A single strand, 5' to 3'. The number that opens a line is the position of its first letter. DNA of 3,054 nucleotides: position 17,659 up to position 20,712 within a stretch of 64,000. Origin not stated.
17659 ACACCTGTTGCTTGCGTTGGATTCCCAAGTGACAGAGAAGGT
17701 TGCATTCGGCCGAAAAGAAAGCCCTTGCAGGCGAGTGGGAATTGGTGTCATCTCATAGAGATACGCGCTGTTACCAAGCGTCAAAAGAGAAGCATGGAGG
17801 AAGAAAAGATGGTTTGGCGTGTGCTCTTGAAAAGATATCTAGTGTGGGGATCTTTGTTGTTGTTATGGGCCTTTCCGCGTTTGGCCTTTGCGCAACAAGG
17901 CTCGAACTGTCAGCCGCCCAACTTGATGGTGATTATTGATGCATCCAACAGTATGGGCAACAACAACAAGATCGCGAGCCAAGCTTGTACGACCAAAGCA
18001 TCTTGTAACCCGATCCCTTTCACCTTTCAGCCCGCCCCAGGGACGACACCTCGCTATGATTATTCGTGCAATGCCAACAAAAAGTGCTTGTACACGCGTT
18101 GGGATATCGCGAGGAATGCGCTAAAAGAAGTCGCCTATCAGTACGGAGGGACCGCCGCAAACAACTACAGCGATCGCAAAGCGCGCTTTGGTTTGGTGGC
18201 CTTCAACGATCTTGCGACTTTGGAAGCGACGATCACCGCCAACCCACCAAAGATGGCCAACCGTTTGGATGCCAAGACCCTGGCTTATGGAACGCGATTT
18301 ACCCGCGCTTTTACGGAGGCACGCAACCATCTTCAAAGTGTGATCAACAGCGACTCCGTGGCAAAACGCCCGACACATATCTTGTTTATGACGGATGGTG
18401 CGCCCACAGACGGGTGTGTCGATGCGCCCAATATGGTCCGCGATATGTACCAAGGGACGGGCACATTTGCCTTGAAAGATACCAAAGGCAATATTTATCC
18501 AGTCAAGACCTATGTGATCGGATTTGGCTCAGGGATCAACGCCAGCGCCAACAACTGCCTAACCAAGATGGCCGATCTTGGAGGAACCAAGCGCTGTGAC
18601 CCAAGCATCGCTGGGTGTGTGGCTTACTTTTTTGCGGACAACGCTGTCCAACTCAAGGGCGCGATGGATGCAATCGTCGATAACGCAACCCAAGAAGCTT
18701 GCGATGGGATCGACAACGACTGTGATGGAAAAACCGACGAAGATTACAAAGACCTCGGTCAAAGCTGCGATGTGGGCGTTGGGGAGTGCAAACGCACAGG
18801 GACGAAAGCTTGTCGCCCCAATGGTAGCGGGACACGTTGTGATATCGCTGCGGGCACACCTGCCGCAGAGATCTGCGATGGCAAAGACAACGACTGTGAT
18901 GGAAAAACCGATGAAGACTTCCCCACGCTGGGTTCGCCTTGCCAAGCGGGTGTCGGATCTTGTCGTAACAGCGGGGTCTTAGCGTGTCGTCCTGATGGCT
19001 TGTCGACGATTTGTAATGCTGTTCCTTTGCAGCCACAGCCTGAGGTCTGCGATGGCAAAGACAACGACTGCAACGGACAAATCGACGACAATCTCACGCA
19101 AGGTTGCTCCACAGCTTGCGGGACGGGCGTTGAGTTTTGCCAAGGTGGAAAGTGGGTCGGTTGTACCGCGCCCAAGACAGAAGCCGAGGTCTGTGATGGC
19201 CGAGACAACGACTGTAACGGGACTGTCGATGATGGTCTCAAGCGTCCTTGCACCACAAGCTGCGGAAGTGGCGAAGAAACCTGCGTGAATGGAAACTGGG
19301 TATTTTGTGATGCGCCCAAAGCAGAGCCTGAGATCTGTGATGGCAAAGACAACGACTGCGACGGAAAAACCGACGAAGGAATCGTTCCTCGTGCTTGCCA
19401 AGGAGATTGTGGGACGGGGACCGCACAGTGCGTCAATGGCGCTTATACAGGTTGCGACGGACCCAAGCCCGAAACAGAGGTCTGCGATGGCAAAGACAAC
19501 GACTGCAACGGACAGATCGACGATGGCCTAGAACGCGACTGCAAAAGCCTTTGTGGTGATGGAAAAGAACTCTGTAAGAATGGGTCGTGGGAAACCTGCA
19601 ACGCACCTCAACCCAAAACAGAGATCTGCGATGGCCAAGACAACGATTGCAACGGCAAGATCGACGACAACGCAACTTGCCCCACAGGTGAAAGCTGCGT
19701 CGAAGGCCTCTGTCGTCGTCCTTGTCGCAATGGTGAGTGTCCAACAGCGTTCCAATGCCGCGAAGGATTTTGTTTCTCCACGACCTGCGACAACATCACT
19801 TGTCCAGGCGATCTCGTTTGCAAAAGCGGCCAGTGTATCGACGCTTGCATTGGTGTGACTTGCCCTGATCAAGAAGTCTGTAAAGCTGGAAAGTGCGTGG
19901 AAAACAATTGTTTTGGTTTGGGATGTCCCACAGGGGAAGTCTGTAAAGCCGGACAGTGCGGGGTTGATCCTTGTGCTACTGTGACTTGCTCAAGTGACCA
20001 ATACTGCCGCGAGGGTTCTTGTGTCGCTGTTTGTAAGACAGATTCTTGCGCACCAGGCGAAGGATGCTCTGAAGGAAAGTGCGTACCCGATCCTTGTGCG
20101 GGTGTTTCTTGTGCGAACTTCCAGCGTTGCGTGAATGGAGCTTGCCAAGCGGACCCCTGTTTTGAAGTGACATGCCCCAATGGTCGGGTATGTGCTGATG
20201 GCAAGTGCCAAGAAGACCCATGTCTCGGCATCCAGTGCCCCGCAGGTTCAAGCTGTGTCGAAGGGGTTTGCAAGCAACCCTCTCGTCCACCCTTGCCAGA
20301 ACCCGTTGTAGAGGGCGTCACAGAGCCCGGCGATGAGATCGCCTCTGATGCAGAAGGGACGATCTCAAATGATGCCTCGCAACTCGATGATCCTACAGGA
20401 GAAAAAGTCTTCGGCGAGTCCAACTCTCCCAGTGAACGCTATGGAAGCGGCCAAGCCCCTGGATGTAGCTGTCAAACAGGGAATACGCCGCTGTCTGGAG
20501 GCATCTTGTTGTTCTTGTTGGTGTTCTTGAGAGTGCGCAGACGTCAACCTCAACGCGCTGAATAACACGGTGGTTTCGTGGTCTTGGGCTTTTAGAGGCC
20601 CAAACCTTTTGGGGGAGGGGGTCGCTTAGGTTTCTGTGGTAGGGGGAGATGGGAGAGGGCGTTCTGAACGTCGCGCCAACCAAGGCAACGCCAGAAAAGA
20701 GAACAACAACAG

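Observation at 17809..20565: vWA / 7x MopE repeat / MYXO-CTERM giant secreted protein with recombinogenic DNA repeats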

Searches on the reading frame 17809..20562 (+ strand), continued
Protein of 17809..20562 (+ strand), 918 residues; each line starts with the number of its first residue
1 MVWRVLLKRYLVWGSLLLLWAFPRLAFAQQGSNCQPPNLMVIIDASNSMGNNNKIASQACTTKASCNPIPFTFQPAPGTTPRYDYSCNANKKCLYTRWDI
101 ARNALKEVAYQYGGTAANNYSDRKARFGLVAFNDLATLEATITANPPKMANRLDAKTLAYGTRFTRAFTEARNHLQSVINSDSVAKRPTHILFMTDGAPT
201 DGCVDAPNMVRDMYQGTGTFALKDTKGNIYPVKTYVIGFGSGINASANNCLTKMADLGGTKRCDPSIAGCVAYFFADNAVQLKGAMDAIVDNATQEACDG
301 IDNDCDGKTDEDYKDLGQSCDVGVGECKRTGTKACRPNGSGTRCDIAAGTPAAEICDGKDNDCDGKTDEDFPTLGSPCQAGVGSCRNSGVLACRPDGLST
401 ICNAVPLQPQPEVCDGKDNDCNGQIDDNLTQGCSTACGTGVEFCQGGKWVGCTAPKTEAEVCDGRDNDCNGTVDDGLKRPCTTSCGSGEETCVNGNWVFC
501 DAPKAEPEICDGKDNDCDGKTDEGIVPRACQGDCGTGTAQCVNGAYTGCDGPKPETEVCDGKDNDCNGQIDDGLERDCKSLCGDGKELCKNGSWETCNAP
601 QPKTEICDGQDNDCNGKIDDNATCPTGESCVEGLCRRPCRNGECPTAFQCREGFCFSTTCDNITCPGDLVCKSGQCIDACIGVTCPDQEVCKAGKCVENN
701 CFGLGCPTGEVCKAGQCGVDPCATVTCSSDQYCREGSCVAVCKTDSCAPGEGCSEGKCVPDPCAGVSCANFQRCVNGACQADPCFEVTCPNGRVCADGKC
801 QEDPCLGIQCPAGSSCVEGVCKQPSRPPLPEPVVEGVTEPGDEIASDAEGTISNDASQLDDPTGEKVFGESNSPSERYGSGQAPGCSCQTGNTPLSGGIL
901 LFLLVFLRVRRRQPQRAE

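Call 17: find_encoding_contigs(protein=P0004, flank=8000, max_places=2)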
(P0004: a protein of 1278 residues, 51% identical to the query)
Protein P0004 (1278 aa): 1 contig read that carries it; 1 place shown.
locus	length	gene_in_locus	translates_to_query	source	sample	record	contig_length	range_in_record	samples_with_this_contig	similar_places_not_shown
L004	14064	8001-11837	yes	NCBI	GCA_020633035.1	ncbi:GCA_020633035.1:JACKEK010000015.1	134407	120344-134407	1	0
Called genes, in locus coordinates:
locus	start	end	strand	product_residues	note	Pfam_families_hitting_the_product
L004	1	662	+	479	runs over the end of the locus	PF00919:UPF0004, PF04055:Radical_SAM, PF18693:TRAM_2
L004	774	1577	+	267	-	PF13531:SBP_bac_11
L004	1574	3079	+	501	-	PF00528:BPD_transp_1, PF00005:ABC_tran, PF02463:SMC_N (weak), PF13476:AAA_23 (faint), PF13304:AAA_21 (weak)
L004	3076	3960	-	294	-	PF13174:TPR_6 (faint), PF07719:TPR_2 (faint), PF13432:TPR_16 (weak)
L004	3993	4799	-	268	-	PF13851:GAS (weak), PF13174:TPR_6 (faint), PF07719:TPR_2 (faint), PF13428:TPR_14 (faint), PF13525:YfiO, PF13432:TPR_16 (weak)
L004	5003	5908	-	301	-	PF00691:OmpA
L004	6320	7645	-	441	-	PF00072:Response_reg, PF00512:HisKA (weak), PF02518:HATPase_c, PF14501:HATPase_c_5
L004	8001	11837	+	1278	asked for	PF13519:VWA_2 (faint), PF00092:VWA (weak), PF11617:Cu-binding_MopE (weak)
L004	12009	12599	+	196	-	-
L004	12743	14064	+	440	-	PF11617:Cu-binding_MopE (faint)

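Call 22: search_solved_structures(query=window:17809-20562:+, max_evalue=1, show_alignments=2)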
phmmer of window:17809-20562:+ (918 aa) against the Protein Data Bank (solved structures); distinct sequences matched with E-value up to 1: 2.
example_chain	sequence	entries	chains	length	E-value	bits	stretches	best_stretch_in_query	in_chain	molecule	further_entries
5k1p_A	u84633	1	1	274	0.86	10.9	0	21-62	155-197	Pyrrolysine--tRNA ligase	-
5k1x_A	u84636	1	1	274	0.97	10.7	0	21-61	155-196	Pyrrolysine--tRNA ligase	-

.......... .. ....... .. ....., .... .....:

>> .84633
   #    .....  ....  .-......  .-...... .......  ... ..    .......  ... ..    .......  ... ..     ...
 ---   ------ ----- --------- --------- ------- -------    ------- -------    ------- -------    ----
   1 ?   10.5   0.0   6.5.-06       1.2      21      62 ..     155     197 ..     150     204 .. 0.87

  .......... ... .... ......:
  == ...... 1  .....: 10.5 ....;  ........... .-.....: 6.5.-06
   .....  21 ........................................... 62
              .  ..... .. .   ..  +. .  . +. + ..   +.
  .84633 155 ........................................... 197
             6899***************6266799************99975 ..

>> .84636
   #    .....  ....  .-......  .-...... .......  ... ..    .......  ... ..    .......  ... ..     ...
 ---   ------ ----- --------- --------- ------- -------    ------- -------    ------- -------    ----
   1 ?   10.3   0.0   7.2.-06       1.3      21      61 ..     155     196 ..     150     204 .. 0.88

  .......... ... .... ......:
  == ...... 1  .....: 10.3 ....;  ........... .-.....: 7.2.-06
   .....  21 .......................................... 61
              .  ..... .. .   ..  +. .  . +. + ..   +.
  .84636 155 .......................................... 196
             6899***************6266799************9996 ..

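Call 53: find_encoding_contigs(protein=P0083, flank=3000, max_places=3)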
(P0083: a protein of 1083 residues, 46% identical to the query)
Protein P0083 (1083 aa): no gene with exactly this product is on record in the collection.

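Call 54: find_encoding_contigs(protein=P0038, flank=3000, max_places=3)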
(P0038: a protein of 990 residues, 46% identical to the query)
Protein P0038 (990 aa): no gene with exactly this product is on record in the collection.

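Call 55: list_cluster_members(proteins=[P0001, P0004, P0083, P0038])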
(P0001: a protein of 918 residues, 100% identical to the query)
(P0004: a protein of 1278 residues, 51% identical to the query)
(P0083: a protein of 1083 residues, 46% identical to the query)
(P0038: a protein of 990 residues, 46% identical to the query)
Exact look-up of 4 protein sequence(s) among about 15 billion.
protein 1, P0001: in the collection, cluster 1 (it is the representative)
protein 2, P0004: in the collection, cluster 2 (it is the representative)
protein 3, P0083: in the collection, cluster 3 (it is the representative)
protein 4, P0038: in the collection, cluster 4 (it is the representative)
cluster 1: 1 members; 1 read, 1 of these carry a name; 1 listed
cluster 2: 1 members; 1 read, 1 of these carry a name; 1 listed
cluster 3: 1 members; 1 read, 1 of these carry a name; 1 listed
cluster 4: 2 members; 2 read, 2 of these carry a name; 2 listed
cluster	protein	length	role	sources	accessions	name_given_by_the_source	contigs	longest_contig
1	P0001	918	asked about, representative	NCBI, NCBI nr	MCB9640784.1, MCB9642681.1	MAG: VWA domain-containing protein [Myxococcales bacterium] | VWA domain-containing protein [Myxococcales bacterium]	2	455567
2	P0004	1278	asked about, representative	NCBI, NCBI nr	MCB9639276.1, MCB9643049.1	MAG: VWA domain-containing protein [Myxococcales bacterium] | VWA domain-containing protein [Myxococcales bacterium]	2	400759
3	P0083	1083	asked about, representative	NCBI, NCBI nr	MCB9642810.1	MAG: hypothetical protein H6728_07000 [Myxococcales bacterium] | hypothetical protein [Myxococcales bacterium]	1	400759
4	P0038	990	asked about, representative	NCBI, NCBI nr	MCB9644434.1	MAG: hypothetical protein H6728_15285 [Myxococcales bacterium] | hypothetical protein [Myxococcales bacterium]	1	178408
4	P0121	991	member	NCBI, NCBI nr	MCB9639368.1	MAG: hypothetical protein H6727_10790 [Myxococcales bacterium] | hypothetical protein [Myxococcales bacterium]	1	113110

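Call 63: search_protein_families(library=pfam, proteins=[P0083, P0038, P0004], max_evalue=0.001)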
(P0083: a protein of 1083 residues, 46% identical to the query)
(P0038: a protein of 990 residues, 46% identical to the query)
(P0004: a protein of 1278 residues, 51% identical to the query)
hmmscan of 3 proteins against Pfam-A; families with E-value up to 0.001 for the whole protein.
P0083 (1083 aa): 7 families
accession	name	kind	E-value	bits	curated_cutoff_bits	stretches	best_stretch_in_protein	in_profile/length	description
PF11617.13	Cu-binding_MopE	-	1.3e-16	60.9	27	1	540-560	10-30/30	Putative metal-binding motif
PF22701.2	Mala_s_1-like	-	2.6e-09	37.6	27.5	1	107-163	87-145/195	Mal s 1 allergenic protein-like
PF24684.1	Vgb_lyase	-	1.8e-08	34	50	1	194-291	12-113/290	Virginiamycin B lyase family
PF08450.18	SGL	-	3.2e-08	33.9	26.3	0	74-147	147-223/246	SMP-30/Gluconolactonase/LRE-like region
PF07494.17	Reg_prop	-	4.3e-08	32.9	20.4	0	235-253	5-23/24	Two component regulator propeller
PF06739.17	SBBP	-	4.3e-06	27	20.5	0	277-290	15-28/38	Beta-propeller repeat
PF01436.27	NHL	-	7.6e-05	23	20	0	278-294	5-21/28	NHL repeat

P0038 (990 aa): 1 family
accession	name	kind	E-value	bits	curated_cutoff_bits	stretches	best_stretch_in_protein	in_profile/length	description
PF11617.13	Cu-binding_MopE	-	1.9e-41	140.4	27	7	322-339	13-30/30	Putative metal-binding motif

P0004 (1278 aa): 3 families
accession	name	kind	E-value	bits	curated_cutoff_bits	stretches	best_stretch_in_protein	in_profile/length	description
PF11617.13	Cu-binding_MopE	-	1.4e-54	182.4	27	8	360-377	13-30/30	Putative metal-binding motif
PF00092.34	VWA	-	6.9e-06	26.8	23.8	1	104-293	13-169/174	von Willebrand factor type A domain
PF13519.12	VWA_2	-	1.3e-05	26.2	27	1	105-207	18-106/107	von Willebrand factor type A domain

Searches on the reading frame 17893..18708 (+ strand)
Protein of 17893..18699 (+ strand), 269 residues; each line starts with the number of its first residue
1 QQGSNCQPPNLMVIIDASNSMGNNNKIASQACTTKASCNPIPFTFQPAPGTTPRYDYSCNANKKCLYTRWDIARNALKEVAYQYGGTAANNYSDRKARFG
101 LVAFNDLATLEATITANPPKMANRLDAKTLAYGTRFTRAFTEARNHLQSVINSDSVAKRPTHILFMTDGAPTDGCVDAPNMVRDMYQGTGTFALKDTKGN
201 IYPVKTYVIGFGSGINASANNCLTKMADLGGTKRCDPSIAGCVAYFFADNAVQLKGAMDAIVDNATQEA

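Call 24: search_protein_families(library=pfam, proteins=[window:17893-18696:+], max_evalue=10)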
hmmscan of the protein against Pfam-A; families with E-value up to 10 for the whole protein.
seq(268 aa): 2 families
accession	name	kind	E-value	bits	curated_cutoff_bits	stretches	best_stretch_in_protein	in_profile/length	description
PF00092.34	VWA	-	2.6e-09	38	23.8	1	69-226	16-150/174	von Willebrand factor type A domain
PF13519.12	VWA_2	-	3.3e-09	37.8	27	2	66-169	17-106/107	von Willebrand factor type A domain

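Call 35: predict_structure(alignment_id=A1)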
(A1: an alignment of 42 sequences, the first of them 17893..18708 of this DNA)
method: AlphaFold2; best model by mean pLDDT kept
length: 272 residues; sequences in the alignment: 42
mean_pLDDT: 89.7   pTM: 0.90
mean pLDDT of the five models: 89.7, 89.5, 89.4, 88.6, 88.5
residues with pLDDT >= 90: 187; 70-90: 65; 50-70: 15; < 50: 5
segments of 3 or more residues with pLDDT < 50: 1-4
pLDDT, mean of each block of 10 residues (from residue 1): 67 97 83 88 72 84 93 93 79 81 98 87 92 97 98 93 97 95 98 97 98 92 97 90 91 93 82 48
secondary structure, 60 per line:
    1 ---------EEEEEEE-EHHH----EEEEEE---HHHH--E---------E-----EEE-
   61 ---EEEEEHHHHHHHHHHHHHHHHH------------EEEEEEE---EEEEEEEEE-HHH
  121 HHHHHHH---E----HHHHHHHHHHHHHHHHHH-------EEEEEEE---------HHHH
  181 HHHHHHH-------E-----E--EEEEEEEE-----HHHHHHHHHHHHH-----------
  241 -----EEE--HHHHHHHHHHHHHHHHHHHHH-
elements in order: E10-16 E26-31 H35-38 E57-59 E64-68 H69-85 E98-104 E108-116 H118-127 H136-153 E161-167 H177-187 E204-211 H217-229 E246-248 H251-271

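Call 37: fold_search(model_id=the predicted structure, library=pdb)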
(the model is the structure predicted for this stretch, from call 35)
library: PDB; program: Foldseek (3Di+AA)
matches with E <= 10: 1000; with E <= 0.001: 335
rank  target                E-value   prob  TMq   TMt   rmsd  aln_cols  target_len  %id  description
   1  4f1j_A                2.7e-09  1.00  0.52  0.68   4.3       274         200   17  Crystal structure of the MG2+ loaded VWA domain of plasmodium falciparum trap protein (released 2013-01-30)
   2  6tnj                  6.8e-09  1.00  0.54  0.50  10.8       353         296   14  Crystal structure of the vWF domain of the type V pili tip protein Mfa5 from Porphyromonas gingivalis (released 2020-12-02)
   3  4cn9_A                7.7e-09  1.00  0.50  0.36   4.8       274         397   14  structure of proximal thread matrix protein 1 (PTMP1) from the mussel byssus with zinc occupied MIDAS motif (released 2014-03-12)
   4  9no5_A                1.1e-08  1.00  0.55  0.74   4.3       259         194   15  Crystal structure of vWFA domain from LapA adhesin of Pseudomonas fluorescens (released 2026-04-01)
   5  4cnb_A                1.1e-08  1.00  0.50  0.36   5.3       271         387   14  Structure of proximal thread matrix protein 1 (PTMP1) from the mussel byssus - Crystal form 2 (released 2014-03-12)
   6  4cn9_B                1.4e-08  1.00  0.53  0.38   4.7       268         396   15  structure of proximal thread matrix protein 1 (PTMP1) from the mussel byssus with zinc occupied MIDAS motif (released 2014-03-12)
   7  9eoc_B                1.4e-08  1.00  0.55  0.33   5.5       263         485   15  Structure of the Integrator arm module containing INTS10/13/14 subunits (released 2024-06-12)
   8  9pd4_E                1.7e-08  1.00  0.53  0.43   8.2       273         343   10  NER dual incision complex - DuIM (released 2026-02-18)
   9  7o4i_6                2.1e-08  1.00  0.52  0.41   4.1       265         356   11  Yeast RNA polymerase II transcription pre-initiation complex with initial transcription bubble (released 2021-06-16)
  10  4rck_A                2.6e-08  1.00  0.34  0.44  21.8       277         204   16  Crystal Structure of Uncharacterized Membrane Spanning Protein from Vibrio fischeri (released 2014-11-26)
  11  9no5_C                3.2e-08  1.00  0.55  0.74   4.1       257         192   15  Crystal structure of vWFA domain from LapA adhesin of Pseudomonas fluorescens (released 2026-04-01)
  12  4cnb_B                3.6e-08  1.00  0.52  0.37   5.1       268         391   14  Structure of proximal thread matrix protein 1 (PTMP1) from the mussel byssus - Crystal form 2 (released 2014-03-12)
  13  7o4k_6                4.9e-08  1.00  0.52  0.41   4.5       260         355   12  Yeast TFIIH in the contracted state within the pre-initiation complex (released 2021-06-16)
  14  2ok5_A                6.7e-08  1.00  0.49  0.21   5.8       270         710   14  Human Complement factor B (released 2007-02-27)
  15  4hqk_B                7.1e-08  1.00  0.53  0.69   4.5       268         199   18  Crystal structure of Plasmodium falciparum TRAP, P4212 form (released 2012-12-26)
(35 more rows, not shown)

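Call 48: find_related_loci(query=A1, collection=genome_contigs, flank=6000)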
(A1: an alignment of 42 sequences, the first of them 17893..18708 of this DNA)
Query A1 (272 aa) in genome_contigs; peptide patterns used: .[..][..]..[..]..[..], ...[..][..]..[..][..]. (x = any residue, [..] = any of these).
600 stretches matched a pattern (row limit reached: there are more); 2 encode a relative of the query (tblastn E <= 1e-3); 2 distinct loci.
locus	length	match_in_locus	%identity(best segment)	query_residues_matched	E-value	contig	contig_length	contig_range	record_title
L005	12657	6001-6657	27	6-272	1e-12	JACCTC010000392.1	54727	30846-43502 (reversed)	MAG: Deltaproteobacteria bacterium isolate MGR_bin64 SD2897-2912_k127_6829319, whole genome shotgun sequence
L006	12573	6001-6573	25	49-271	6e-7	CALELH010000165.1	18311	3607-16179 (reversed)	MAG TPA_asm: uncultured Myxococcales bacterium isolate ERR598995_bin.40_CONCOCT_v1.1_MAG genome assembly, contig: ERZ842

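Call 67: find_homologous_proteins(query=window:17893-18699:+, max_evalue=0.00001)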
Query window:17893-18699:+: 222 candidates shared short words with the query, none scored E <= 0.00001.
